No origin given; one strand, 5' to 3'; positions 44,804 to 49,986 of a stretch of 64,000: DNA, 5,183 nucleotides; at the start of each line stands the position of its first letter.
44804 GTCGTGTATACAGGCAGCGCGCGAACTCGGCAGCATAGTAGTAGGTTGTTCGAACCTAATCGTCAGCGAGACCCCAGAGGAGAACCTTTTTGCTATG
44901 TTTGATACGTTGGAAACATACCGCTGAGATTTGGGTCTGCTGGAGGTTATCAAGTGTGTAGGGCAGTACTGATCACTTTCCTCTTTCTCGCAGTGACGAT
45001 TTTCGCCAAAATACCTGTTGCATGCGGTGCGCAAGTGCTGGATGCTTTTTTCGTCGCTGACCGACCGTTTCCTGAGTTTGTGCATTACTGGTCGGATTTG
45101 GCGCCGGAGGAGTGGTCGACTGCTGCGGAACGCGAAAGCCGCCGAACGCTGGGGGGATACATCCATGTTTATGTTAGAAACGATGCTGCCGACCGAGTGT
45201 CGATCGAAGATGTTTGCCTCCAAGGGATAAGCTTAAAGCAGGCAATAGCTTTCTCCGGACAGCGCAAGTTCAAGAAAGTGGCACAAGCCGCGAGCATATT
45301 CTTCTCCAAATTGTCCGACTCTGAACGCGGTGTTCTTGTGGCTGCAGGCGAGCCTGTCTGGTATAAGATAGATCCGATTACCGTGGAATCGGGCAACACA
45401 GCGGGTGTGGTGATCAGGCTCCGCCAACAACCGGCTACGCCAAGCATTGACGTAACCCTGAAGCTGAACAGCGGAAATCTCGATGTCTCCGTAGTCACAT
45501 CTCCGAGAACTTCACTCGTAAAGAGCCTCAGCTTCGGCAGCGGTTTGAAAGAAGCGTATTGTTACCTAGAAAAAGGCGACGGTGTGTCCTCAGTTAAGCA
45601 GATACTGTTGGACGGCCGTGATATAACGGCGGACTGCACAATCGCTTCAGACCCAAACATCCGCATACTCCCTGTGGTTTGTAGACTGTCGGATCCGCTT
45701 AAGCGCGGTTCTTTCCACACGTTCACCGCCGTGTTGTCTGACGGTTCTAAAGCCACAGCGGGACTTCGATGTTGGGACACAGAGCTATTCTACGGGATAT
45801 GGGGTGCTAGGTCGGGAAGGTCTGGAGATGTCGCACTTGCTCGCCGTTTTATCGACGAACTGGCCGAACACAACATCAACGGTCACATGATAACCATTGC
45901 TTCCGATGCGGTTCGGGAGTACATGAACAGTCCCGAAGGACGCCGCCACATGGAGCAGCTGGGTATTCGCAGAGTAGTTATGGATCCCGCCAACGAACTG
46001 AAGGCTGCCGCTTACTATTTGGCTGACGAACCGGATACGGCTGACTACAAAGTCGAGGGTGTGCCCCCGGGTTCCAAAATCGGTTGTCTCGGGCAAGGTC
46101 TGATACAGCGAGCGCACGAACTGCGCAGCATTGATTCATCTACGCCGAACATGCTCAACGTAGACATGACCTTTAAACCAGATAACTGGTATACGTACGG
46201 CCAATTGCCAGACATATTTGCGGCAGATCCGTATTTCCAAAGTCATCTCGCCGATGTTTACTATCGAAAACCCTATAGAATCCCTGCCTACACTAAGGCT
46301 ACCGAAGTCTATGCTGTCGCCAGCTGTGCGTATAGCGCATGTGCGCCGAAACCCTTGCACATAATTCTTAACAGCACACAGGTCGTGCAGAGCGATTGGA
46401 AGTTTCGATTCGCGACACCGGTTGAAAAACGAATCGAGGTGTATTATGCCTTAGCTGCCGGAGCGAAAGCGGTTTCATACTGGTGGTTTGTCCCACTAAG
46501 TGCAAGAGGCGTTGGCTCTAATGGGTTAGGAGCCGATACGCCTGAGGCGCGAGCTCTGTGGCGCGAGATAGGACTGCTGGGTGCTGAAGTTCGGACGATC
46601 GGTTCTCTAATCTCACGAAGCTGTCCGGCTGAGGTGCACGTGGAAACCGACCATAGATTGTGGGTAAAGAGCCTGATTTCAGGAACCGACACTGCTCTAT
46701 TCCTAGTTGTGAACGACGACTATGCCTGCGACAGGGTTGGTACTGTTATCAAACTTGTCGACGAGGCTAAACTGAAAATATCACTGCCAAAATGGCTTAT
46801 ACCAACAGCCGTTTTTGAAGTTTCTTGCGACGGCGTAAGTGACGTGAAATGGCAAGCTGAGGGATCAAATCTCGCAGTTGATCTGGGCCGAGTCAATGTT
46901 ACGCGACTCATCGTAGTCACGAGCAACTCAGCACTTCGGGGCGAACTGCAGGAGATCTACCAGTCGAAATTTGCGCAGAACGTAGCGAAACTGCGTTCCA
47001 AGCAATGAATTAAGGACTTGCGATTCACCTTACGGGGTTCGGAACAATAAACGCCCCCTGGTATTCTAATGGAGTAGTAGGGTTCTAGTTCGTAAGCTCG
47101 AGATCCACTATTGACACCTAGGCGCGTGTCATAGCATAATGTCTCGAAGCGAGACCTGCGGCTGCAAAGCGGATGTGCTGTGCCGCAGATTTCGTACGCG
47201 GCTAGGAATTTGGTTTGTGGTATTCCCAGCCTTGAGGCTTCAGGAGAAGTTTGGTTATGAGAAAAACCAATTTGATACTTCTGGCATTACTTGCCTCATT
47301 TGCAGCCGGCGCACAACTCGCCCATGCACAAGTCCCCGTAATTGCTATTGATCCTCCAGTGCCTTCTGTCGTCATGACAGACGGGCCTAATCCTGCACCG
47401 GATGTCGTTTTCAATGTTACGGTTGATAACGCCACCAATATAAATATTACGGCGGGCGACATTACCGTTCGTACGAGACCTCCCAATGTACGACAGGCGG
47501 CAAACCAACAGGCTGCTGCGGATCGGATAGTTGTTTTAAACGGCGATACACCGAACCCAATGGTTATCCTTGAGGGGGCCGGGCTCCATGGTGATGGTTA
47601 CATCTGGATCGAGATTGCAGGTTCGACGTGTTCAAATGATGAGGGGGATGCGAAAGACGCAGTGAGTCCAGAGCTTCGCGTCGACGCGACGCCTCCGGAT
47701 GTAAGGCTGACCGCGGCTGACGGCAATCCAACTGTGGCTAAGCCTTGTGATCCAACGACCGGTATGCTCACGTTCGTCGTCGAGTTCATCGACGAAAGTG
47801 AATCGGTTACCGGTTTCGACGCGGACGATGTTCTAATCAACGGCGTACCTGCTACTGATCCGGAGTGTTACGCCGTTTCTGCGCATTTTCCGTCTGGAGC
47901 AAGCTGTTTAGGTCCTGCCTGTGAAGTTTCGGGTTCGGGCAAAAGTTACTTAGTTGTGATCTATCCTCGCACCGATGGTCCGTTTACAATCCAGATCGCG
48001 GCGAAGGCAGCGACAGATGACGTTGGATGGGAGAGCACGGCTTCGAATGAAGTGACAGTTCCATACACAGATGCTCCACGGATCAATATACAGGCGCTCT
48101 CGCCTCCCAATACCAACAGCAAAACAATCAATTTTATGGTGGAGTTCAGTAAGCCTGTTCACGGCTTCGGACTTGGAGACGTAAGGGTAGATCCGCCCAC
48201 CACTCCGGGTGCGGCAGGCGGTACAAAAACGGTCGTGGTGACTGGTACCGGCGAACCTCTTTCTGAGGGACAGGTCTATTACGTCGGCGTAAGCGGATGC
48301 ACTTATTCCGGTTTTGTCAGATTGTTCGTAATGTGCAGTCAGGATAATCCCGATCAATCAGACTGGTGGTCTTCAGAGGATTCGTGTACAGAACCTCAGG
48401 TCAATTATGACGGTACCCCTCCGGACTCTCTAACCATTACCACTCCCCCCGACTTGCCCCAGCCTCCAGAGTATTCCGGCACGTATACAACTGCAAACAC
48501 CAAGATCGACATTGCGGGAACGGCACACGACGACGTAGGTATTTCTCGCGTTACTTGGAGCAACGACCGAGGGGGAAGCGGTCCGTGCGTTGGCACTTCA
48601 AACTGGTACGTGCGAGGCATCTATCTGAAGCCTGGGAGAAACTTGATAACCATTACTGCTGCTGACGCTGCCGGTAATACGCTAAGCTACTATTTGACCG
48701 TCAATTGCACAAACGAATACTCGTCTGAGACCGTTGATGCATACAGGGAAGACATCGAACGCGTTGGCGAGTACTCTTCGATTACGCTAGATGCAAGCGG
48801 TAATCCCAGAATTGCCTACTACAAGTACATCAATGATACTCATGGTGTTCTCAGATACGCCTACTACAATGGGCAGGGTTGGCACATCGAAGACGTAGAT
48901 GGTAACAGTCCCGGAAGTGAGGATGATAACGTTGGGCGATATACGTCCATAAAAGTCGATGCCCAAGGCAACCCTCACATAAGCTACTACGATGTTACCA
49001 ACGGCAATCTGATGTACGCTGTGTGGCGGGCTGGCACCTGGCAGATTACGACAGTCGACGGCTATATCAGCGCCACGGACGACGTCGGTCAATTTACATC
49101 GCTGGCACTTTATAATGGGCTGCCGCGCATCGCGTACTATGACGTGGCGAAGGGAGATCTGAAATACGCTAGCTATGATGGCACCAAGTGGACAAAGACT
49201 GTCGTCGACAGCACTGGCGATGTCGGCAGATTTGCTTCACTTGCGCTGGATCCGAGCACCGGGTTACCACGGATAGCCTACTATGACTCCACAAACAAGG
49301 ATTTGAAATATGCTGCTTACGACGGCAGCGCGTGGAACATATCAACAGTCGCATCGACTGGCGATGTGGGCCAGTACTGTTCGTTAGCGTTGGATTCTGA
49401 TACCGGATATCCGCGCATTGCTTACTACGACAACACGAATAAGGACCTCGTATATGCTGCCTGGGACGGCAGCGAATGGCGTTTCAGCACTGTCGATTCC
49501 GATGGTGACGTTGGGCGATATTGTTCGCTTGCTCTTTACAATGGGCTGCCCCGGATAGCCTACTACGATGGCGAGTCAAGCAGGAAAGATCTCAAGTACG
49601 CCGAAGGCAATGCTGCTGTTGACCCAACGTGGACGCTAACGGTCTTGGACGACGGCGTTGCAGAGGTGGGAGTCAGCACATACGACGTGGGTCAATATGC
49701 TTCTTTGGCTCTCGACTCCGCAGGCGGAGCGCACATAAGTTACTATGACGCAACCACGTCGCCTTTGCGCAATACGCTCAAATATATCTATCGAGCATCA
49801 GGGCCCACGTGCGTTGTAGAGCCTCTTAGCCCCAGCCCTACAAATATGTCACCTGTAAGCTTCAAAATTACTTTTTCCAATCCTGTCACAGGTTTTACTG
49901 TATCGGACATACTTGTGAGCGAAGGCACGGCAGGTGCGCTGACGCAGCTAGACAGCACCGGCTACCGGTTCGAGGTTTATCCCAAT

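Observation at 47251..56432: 8.7-kb gene for a 2885-aa secreted mosaic surface protein plus an overlapping small 'cap-domain' lipoprotein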

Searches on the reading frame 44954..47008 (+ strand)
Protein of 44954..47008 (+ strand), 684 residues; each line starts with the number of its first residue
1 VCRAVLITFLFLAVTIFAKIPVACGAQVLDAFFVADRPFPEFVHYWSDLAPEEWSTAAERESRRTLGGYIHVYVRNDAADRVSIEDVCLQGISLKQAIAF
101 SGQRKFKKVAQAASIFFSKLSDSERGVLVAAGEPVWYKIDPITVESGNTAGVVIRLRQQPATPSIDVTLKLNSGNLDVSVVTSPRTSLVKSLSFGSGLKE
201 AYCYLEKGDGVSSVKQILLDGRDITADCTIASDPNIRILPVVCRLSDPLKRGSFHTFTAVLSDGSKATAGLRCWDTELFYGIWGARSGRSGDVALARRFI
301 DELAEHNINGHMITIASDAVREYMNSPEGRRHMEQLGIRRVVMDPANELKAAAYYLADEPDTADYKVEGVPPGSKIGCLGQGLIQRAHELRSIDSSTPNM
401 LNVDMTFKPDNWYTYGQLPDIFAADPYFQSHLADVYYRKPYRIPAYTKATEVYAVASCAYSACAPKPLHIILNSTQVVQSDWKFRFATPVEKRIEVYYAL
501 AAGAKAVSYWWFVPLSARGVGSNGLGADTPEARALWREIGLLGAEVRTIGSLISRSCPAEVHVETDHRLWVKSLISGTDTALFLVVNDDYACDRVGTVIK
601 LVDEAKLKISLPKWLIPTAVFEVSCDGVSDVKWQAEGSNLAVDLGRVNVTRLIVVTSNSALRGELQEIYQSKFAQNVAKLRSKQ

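Call 11: search_protein_families(library=pfam, proteins=[window:44954-47008:+], max_evalue=0.001)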
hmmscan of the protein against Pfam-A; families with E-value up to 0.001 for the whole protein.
window:44954-47008:+ (684 aa): 0 families

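Call 13: search_protein_families(library=pfam, proteins=[window:44954-47008:+], max_evalue=5)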
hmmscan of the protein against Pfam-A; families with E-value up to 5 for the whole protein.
window:44954-47008:+ (684 aa): 1 family
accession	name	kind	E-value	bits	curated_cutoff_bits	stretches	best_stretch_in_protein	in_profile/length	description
PF02526.19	GBP_repeat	-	0.11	12.7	25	0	416-437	7-27/38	Glycophorin-binding protein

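Call 99: search_solved_structures(query=window:44954-47005:+, max_evalue=1)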
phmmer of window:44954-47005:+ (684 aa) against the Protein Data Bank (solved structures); distinct sequences matched with E-value up to 1: 0.

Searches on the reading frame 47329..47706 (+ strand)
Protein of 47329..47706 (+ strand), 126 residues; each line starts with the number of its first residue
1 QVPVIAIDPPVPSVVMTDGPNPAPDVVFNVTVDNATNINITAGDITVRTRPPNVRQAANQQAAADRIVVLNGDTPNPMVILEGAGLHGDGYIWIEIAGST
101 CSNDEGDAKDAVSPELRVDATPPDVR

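Call 13: search_protein_families(library=pfam, proteins=[window:47329-47706:+], max_evalue=5)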
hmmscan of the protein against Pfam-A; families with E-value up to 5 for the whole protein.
seq(126 aa): 0 families

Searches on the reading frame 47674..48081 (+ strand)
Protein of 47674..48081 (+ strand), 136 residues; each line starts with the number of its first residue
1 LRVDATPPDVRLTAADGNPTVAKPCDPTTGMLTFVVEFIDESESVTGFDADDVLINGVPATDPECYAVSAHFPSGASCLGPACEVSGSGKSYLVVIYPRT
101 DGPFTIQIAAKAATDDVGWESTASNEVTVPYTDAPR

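Call 13: search_protein_families(library=pfam, proteins=[window:47674-48081:+], max_evalue=5)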
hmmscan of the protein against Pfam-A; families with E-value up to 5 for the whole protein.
seq(136 aa): 0 families
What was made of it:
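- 47329..48408 (+): N-terminal region: one unassigned ~115-aa domain, then two divergent Big_12-like Ig domains (aa 139-271 and 272-384). No Pfam hit (call 13).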

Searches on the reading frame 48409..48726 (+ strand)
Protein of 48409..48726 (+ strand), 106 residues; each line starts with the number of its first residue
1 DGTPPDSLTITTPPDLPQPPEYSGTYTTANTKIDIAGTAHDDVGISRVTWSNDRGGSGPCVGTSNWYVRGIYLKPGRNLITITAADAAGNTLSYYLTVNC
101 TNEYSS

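Call 13: search_protein_families(library=pfam, proteins=[window:48409-48726:+], max_evalue=5)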
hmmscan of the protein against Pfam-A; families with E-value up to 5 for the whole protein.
seq(106 aa): 5 families
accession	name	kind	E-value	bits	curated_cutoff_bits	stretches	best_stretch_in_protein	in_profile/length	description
PF17957.7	Big_7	-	0.00049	21.1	24.1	1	24-64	11-47/70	Bacterial Ig domain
PF09136.16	Glucodextran_B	-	0.00058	20.2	27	1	27-99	13-80/83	Glucodextranase, domain B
PF12733.13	Cadherin-like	-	0.0019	19.1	24.2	1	22-99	18-87/89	Cadherin-like beta sandwich domain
PF00801.26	PKD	-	0.0037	17.7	23.5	1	41-92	25-73/80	PKD domain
PF19077.6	Big_13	-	0.096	13.6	27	1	53-95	49-94/102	Bacterial Ig-like domain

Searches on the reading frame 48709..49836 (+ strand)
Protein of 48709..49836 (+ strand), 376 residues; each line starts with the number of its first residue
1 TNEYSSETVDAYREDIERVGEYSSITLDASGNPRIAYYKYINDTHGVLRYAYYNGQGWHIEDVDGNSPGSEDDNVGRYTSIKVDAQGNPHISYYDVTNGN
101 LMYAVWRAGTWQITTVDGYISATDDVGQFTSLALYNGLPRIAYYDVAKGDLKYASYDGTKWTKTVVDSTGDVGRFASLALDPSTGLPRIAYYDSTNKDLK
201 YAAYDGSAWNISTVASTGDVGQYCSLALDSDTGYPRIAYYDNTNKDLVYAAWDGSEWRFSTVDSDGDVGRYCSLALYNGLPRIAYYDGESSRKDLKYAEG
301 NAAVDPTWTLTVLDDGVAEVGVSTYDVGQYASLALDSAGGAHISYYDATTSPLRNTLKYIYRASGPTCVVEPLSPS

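Call 13: search_protein_families(library=pfam, proteins=[window:48709-49836:+], max_evalue=5)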
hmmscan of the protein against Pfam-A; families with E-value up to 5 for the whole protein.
seq(376 aa): 2 families
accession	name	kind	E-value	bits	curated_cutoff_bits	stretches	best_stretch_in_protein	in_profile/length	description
PF15892.11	BNR_4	-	8.3e-08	32.4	27.3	2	78-116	227-269/272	BNR repeat-containing family member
PF23911.1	DUF7253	-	4.4e-05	24.2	25.1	1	39-68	63-92/110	Domain of unknown function (DUF7253)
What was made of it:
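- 48724..49821 (+): Seven-blade beta-propeller (aa ~490-855), with the repeat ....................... BNR_4 at 32.4 bits and a DUF7253 hit (call 13).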

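Call 77: search_solved_structures(query=window:48709-49836:+, max_evalue=1)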
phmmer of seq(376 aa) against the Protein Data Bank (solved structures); distinct sequences matched with E-value up to 1: 0.
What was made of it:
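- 48724..49821 (+): No PDB sequence relative (call 77).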
